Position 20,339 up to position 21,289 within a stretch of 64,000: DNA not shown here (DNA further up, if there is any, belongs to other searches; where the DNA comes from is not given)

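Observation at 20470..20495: VirB4 encoded as two ORFs (N-domain 217 aa; ATPase 609 aa) separated by TAA plus 7 nt in different frames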

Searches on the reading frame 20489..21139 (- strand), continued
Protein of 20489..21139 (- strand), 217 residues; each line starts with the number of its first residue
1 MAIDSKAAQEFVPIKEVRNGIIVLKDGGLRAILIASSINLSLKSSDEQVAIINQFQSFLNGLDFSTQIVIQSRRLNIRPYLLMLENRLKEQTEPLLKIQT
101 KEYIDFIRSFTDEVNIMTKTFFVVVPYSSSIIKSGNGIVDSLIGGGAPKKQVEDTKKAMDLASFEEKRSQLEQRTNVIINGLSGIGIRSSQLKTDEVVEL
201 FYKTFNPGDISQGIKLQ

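Call 23: search_protein_representatives(protein=window:20489-21139:-)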
Query: 217 residues. Proteins with E-value up to 0.001 (for the whole library): 2160; up to 1e-10: 903; up to 1e-30: 203. The best 150 are listed.
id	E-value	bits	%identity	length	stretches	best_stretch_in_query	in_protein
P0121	7.7e-80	283.4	63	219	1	1-216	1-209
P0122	1.3e-58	214.2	51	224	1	6-214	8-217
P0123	8.7e-57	208.2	69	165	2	1-106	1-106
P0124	1.7e-56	207.3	63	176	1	1-158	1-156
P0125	6.0e-55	202.2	51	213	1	4-211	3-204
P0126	2.1e-54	200.4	52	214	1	4-208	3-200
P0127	1.2e-53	197.9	52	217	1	1-211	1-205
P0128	6.9e-53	195.5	53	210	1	6-210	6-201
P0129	2.0e-52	194.0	47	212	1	3-211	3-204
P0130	3.6e-52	193.1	49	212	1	8-211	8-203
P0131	1.1e-50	188.3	46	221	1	4-209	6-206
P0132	1.4e-49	184.7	47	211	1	7-209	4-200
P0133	3.5e-49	183.4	46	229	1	5-209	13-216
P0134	4.1e-49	183.2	52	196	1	7-211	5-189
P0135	6.2e-49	182.6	63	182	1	2-132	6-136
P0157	2.9e-43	164.1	45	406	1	7-209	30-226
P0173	6.5e-41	156.4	41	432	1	7-209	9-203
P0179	1.4e-40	155.4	41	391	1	3-209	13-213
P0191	2.3e-39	151.4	43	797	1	7-211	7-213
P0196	5.3e-39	150.2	40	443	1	7-210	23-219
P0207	4.5e-38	147.2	40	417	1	3-209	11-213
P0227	4.5e-37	143.9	39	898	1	6-209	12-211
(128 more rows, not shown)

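Call 24: predict_structure(protein=window:20489-21139:-)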
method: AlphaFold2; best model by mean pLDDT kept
length: 217 residues; sequences in the alignment: 1
mean_pLDDT: 34.8   pTM: 0.25
mean pLDDT of the five models: 34.8, 33.3, 31.6, 30.8, 29.0
residues with pLDDT >= 90: 0; 70-90: 0; 50-70: 9; < 50: 208
segments of 3 or more residues with pLDDT < 50: 1-80, 91-217
pLDDT, mean of each block of 10 residues (from residue 1): 28 37 36 31 41 46 39 42 51 33 40 27 27 24 29 37 40 37 29 36 31 23
secondary structure, 60 per line:
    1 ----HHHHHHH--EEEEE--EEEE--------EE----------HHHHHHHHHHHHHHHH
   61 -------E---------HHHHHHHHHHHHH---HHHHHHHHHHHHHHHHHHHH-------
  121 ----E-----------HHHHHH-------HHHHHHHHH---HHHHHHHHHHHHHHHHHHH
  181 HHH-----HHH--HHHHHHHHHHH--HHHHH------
elements in order: H5-11 E14-18 E21-24 H45-60 H78-90 H94-113 H137-142 H150-158 H162-183 H194-204 H207-211

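Call 25: search_protein_families(library=ncbifam, proteins=[P0191, P0227, P0157, P0173, P0196, P0207, P0179], max_evalue=0.001)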
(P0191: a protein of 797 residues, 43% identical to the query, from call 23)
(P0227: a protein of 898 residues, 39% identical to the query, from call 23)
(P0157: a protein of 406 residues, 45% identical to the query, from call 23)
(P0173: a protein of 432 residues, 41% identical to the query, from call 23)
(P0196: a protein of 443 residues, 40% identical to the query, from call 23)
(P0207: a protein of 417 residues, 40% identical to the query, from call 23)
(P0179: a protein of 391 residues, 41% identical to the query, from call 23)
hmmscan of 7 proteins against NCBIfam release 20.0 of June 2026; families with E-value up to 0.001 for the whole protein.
P0191 (797 aa): 15 families
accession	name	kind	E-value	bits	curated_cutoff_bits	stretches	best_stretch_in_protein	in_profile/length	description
NF045971.1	conju_CD1110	equivalog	3.9e-121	405.7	325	2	173-762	133-728/752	VirB4-like conjugal transfer ATPase, CD1110 family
NF045975.1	VirB4_plasma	equivalog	7.2e-101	338.3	590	2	168-781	236-893/894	Mbov_0397 family ICE element conjugal transfer ATPase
TIGR02746.1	TraC-F-type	equivalog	2.5e-54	184.5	567.05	1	282-793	257-781/800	type IV secretion system protein TraC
TIGR00929.1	VirB4_CagE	subfamily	7.7e-47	160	643.1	1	17-750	18-725/792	VirB4 family type IV secretion/conjugal transfer ATPase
NF010278.0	PRK13721.1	subfamily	8.3e-17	60.3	1177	2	323-515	341-541/874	type IV secretion system protein TraC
TIGR03783.1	Bac_Flav_CT_G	subfamily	2.1e-15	55.7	261.55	1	448-752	436-760/829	TraG family conjugative transposon ATPase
NF041017.1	DNA_import_CedB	equivalog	4.4e-13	48.7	700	2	636-706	445-519/590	DNA import protein CedB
NF052333.1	ATPase_TcpF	exception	2.3e-10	39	1100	1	294-491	296-503/813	conjugal transfer ATPase TcpF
NF010427.0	PRK13853.1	equivalog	3.1e-09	35.3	957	1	452-748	428-713/789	type IV secretion system protein VirB4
NF041427.1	TrsD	subfamily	8.5e-08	32.3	200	1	9-123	16-140/201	TrsD/TraD family conjugative transfer protein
NF010473.0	PRK13898.1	equivalog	2.1e-07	29.4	1050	1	449-750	446-732/801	type IV secretion system ATPase VirB4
TIGR03744.1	traC_PFL_4706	equivalog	4.8e-06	24.7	520.6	0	313-503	328-531/892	conjugative transfer ATPase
NF053655.1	CedD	equivalog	5.6e-06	25.3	600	0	455-495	226-266/527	DNA-translocating ATPase CedD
NF010447.0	PRK13873.1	equivalog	2.9e-05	22.2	1020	1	453-749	444-729/815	conjugal transfer protein TrbE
NF042935.1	SCO6880_fam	subfamily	0.00058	18.9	60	0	170-396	248-475/477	SCO6880 family protein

P0227 (898 aa): 14 families
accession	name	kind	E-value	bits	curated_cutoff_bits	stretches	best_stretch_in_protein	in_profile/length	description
NF045971.1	conju_CD1110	equivalog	2.8e-110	369.8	325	1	315-864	172-728/752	VirB4-like conjugal transfer ATPase, CD1110 family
NF045975.1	VirB4_plasma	equivalog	4.2e-91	306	590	1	3-882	92-893/894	Mbov_0397 family ICE element conjugal transfer ATPase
TIGR02746.1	TraC-F-type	equivalog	2e-51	174.9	567.05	1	395-840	270-720/800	type IV secretion system protein TraC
TIGR00929.1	VirB4_CagE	subfamily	4e-38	131.2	643.1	1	347-853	236-726/792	VirB4 family type IV secretion/conjugal transfer ATPase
TIGR03783.1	Bac_Flav_CT_G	subfamily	2.3e-16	58.9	261.55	1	702-854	600-760/829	TraG family conjugative transposon ATPase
NF010278.0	PRK13721.1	subfamily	8.3e-12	43.8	1177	1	542-836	470-768/874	type IV secretion system protein TraC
NF010473.0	PRK13898.1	equivalog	1.3e-11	43.3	1050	1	435-858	327-738/801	type IV secretion system ATPase VirB4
NF041017.1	DNA_import_CedB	equivalog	7.2e-11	41.4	700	2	735-811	441-522/590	DNA import protein CedB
NF053655.1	CedD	equivalog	2.6e-07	29.7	600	0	555-618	226-285/527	DNA-translocating ATPase CedD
NF052333.1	ATPase_TcpF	exception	3.2e-07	28.6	1100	1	375-596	277-508/813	conjugal transfer ATPase TcpF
NF010427.0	PRK13853.1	equivalog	7.7e-07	27.4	957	0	407-849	279-714/789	type IV secretion system protein VirB4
NF010447.0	PRK13873.1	equivalog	2.5e-06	25.7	1020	1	691-841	565-716/815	conjugal transfer protein TrbE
NF041427.1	TrsD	subfamily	3.1e-05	23.9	200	1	9-137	10-147/201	TrsD/TraD family conjugative transfer protein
NF042935.1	SCO6880_fam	subfamily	0.00027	20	60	0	382-496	363-475/477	SCO6880 family protein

P0157 (406 aa): 3 families
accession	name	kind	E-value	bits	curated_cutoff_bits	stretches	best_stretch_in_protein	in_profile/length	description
NF045975.1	VirB4_plasma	equivalog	2.9e-09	35.2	590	1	54-148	131-233/894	Mbov_0397 family ICE element conjugal transfer ATPase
NF045971.1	conju_CD1110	equivalog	3.6e-06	25.5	325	0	40-151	11-122/752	VirB4-like conjugal transfer ATPase, CD1110 family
NF041427.1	TrsD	subfamily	0.00028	20.8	200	0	37-149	21-143/201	TrsD/TraD family conjugative transfer protein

P0173 (432 aa): 4 families
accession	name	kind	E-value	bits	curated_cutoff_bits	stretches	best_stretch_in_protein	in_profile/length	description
NF045975.1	VirB4_plasma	equivalog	4.5e-10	37.9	590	1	8-204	102-280/894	Mbov_0397 family ICE element conjugal transfer ATPase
NF041427.1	TrsD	subfamily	8.2e-07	29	200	1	19-127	24-142/201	TrsD/TraD family conjugative transfer protein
NF045971.1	conju_CD1110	equivalog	2.2e-05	22.9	325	0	18-127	10-119/752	VirB4-like conjugal transfer ATPase, CD1110 family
TIGR00929.1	VirB4_CagE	subfamily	0.00021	19.7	643.1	1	18-138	17-127/792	VirB4 family type IV secretion/conjugal transfer ATPase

P0196 (443 aa): 2 families
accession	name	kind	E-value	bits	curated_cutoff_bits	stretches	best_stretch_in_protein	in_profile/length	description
NF045975.1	VirB4_plasma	equivalog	6e-09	34.2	590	1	44-141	128-233/894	Mbov_0397 family ICE element conjugal transfer ATPase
NF041427.1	TrsD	subfamily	1.4e-06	28.3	200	1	37-141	28-142/201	TrsD/TraD family conjugative transfer protein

P0207 (417 aa): 3 families
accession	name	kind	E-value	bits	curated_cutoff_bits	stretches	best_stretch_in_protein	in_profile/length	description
NF045975.1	VirB4_plasma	equivalog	2.3e-09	35.6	590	1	3-216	92-282/894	Mbov_0397 family ICE element conjugal transfer ATPase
NF041427.1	TrsD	subfamily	2.6e-06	27.4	200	1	11-134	10-143/201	TrsD/TraD family conjugative transfer protein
NF045971.1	conju_CD1110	equivalog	3.3e-06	25.7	325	1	17-135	2-121/752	VirB4-like conjugal transfer ATPase, CD1110 family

P0179 (391 aa): 3 families
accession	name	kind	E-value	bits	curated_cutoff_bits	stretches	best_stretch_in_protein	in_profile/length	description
NF045975.1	VirB4_plasma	equivalog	2.2e-08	32.3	590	1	5-213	91-279/894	Mbov_0397 family ICE element conjugal transfer ATPase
NF045971.1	conju_CD1110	equivalog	5.5e-07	28.3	325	1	19-137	2-121/752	VirB4-like conjugal transfer ATPase, CD1110 family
NF041427.1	TrsD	subfamily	4.2e-06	26.7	200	1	14-207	11-197/201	TrsD/TraD family conjugative transfer protein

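Call 27: search_dna_similar(query=window:20489-21139:-, collection=plasmids, mode=protein, max_evalue=0.1, max_rows=25)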
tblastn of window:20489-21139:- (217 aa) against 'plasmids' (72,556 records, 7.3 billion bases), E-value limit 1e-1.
Records with a match: 116; places in all: 119; records where one place covers at least 80% of the query: 39.
Best place of each record, by identity: <60% 116.
By first word of the organism name: Bacillus 37; Clostridium 21; Geobacillus 8; Parageobacillus 6; Cytobacillus 5; Paenibacillus 3; Priestia 2; Clostridioides 2; Halarchaeum 2; Alicyclobacillus 2; and 22 more.
By predicted mobility (MOB-suite, as given by PLSDB): non-mobilizable 64; conjugative 44; mobilizable 8.
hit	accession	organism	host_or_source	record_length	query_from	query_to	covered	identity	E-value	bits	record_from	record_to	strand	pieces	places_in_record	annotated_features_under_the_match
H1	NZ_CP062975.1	Pontibacillus sp. ALD_SL1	mangrove mud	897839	7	206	92%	27.9%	3e-17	87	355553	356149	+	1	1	hypothetical protein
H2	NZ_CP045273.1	Priestia megaterium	pure culture,Paper surface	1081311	7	215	96%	26.3%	3e-10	66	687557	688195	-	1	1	none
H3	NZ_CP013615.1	Clostridium perfringens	canine,Pure culture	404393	4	211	96%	26.1%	1e-14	79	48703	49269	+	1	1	hypothetical protein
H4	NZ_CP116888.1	Aneurinibacillus sp. Ricciae_BoGa-3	whole organism,Plant material,Lab grown ...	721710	7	212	95%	26.3%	1e-15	82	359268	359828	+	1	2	hypothetical protein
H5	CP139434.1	Brevibacillus halotolerans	cell culture,freshwater soil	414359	7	212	95%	26.2%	1e-12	74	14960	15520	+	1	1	hypothetical protein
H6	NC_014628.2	Paenibacillus polymyxa SC2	-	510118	7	212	95%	25.9%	2e-13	76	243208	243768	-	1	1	hypothetical protein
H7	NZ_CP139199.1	Paenibacillus polymyxa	mixed culture,soil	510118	7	212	95%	25.9%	2e-13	76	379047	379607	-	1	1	hypothetical protein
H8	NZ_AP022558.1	Geobacillus subterraneus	-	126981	8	206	92%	26.7%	2e-13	75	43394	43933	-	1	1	hypothetical protein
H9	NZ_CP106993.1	Paenibacillus thiaminolyticus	mixed culture,sour bamboo shoots sample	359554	7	212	95%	25.2%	6e-10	66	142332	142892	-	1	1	hypothetical protein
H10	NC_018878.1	Bacillus thuringiensis Bt407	-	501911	4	206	94%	24.8%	1e-11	70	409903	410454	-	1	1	hypothetical protein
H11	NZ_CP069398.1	Priestia megaterium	Homo sapiens,Pure culture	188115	7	209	94%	24.8%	3e-11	69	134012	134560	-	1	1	hypothetical protein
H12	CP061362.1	Clostridioides sp. ES-W-0016-02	water,pond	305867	8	212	94%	24.5%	2e-10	67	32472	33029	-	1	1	hypothetical protein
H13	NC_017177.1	Clostridioides difficile BI1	Homo sapiens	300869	8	212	94%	24.5%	5e-9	62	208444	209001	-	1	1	hypothetical protein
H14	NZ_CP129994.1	Salinibaculum sp. KK48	cell culture,sediment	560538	7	206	92%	23.8%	5e-5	51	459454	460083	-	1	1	hypothetical protein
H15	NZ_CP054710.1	Halarchaeum sp. CBA1220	solar salt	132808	14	213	92%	23.6%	3e-2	42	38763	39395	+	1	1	hypothetical protein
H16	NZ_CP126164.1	Haloarcula pelagica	cell culture,sediment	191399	17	206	88%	24.4%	3e-6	54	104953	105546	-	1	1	hypothetical protein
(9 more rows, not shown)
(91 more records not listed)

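Call 28: get_annotated_region(hit=H10, flank=5000)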
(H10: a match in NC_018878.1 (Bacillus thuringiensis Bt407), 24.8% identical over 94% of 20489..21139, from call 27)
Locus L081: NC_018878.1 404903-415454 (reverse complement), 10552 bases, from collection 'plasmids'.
description: Bacillus thuringiensis Bt407 plasmid BTB_502p, complete sequence
organism: Bacillus thuringiensis Bt407 (NCBI taxid 527021)
taxonomy: Bacteria; Bacillota; Bacilli; Bacillales; Bacillaceae; Bacillus; Bacillus thuringiensis; Bacillus thuringiensis Bt407
host: -; source: -; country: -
typing (MOB-suite, as given by PLSDB): non-mobilizable; replicon rep_cluster_18; mating-pair formation MPF_T
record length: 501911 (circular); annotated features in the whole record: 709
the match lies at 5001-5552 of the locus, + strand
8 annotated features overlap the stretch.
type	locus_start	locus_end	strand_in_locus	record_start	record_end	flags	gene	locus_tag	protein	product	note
CDS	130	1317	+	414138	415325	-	clpX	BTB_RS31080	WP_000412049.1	ATP-dependent Clp protease ATP-binding subunit ClpX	-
CDS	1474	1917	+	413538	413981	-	-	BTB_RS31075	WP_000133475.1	hypothetical protein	-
CDS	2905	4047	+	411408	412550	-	-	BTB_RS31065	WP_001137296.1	hypothetical protein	-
CDS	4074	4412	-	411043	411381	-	-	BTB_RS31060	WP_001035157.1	hypothetical protein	-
CDS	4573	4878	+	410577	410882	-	-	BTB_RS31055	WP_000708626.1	PrgI family mobile element protein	-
CDS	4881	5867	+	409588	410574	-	-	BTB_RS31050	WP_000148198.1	hypothetical protein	-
CDS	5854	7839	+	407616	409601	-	-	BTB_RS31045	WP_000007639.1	DUF87 domain-containing protein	-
CDS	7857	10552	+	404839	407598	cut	-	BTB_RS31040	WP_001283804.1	hypothetical protein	-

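Call 29: get_annotated_region(hit=H3, flank=5000)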
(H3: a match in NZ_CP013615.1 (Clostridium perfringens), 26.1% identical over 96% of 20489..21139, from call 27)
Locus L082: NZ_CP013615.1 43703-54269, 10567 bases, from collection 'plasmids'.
description: Clostridium perfringens strain JP838 plasmid pJFP838A, complete sequence
organism: Clostridium perfringens (NCBI taxid 1502)
taxonomy: Bacteria; Bacillota; Clostridia; Eubacteriales; Clostridiaceae; Clostridium; Clostridium perfringens
host: -; source: canine,Pure culture; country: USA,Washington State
typing (MOB-suite, as given by PLSDB): non-mobilizable
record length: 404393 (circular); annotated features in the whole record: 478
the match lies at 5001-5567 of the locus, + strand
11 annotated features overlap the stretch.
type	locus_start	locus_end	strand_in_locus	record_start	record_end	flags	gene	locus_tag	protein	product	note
CDS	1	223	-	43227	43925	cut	-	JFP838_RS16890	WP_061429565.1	TlpA disulfide reductase family protein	-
CDS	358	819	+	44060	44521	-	-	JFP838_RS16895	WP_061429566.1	hypothetical protein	-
CDS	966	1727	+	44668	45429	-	-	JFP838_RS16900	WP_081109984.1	sigma-70 family RNA polymerase sigma factor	GO:0006352 - DNA-templated transcription initiation [Evidence IEA]; GO:0006355 - regulation of DNA-templated ...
CDS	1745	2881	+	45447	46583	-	clpX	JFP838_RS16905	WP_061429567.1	ATP-dependent Clp protease ATP-binding subunit ClpX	-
CDS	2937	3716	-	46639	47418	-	-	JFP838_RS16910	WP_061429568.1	TIGR02206 family membrane protein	-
CDS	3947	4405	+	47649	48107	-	-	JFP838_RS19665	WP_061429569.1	hypothetical protein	-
CDS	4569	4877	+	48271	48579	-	-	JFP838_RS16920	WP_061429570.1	PrgI family mobile element protein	-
CDS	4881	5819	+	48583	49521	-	-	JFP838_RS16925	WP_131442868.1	hypothetical protein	-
CDS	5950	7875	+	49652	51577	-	-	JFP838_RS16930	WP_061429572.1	DUF87 domain-containing protein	-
CDS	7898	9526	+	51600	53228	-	-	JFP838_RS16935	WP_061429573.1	hypothetical protein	-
CDS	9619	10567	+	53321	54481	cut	-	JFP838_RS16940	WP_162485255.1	HNH endonuclease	-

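Call 30: get_annotated_region(hit=H16, flank=5000)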
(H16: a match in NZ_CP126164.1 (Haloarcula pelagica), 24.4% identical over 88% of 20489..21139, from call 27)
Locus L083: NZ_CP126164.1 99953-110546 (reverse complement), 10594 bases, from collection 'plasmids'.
description: Haloarcula pelagica strain YJ-61-S plasmid unnamed3, complete sequence
organism: Haloarcula pelagica (NCBI taxid 3033389)
taxonomy: Archaea; Euryarchaeota; Halobacteria; Halobacteriales; Haloarculaceae; Haloarcula; Haloarcula pelagica
host: -; source: cell culture,sediment; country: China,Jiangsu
typing (MOB-suite, as given by PLSDB): non-mobilizable
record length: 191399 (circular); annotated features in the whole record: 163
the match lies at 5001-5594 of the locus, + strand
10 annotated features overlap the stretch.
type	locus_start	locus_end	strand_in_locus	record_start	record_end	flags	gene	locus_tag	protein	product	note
CDS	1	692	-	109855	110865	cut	-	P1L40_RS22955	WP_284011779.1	hypothetical protein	-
CDS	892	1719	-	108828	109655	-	-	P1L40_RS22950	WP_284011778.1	IS5 family transposase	-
CDS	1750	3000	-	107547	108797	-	-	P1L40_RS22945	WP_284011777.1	hypothetical protein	-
CDS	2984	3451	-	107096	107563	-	-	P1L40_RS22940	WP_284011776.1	hypothetical protein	-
CDS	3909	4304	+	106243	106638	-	-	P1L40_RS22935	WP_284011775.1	hypothetical protein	-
CDS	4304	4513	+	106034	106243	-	-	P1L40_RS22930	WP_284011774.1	hypothetical protein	-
CDS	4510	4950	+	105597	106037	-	-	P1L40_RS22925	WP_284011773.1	hypothetical protein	-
CDS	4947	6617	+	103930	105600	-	-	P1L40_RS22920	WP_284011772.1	hypothetical protein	-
CDS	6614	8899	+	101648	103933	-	-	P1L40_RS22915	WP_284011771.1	hypothetical protein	-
CDS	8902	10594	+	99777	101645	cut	-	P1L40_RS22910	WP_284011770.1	hypothetical protein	-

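Call 33: search_solved_structures(query=A1, max_evalue=10, show_alignments=2)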
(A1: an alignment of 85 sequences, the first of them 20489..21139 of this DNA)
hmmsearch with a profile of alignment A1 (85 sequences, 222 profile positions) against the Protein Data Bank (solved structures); distinct sequences matched with E-value up to 10: 1.
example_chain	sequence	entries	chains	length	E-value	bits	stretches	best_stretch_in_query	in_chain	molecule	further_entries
6pzm_A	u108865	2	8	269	0.54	12.8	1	120-177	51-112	3-ketoacyl-ACP reductase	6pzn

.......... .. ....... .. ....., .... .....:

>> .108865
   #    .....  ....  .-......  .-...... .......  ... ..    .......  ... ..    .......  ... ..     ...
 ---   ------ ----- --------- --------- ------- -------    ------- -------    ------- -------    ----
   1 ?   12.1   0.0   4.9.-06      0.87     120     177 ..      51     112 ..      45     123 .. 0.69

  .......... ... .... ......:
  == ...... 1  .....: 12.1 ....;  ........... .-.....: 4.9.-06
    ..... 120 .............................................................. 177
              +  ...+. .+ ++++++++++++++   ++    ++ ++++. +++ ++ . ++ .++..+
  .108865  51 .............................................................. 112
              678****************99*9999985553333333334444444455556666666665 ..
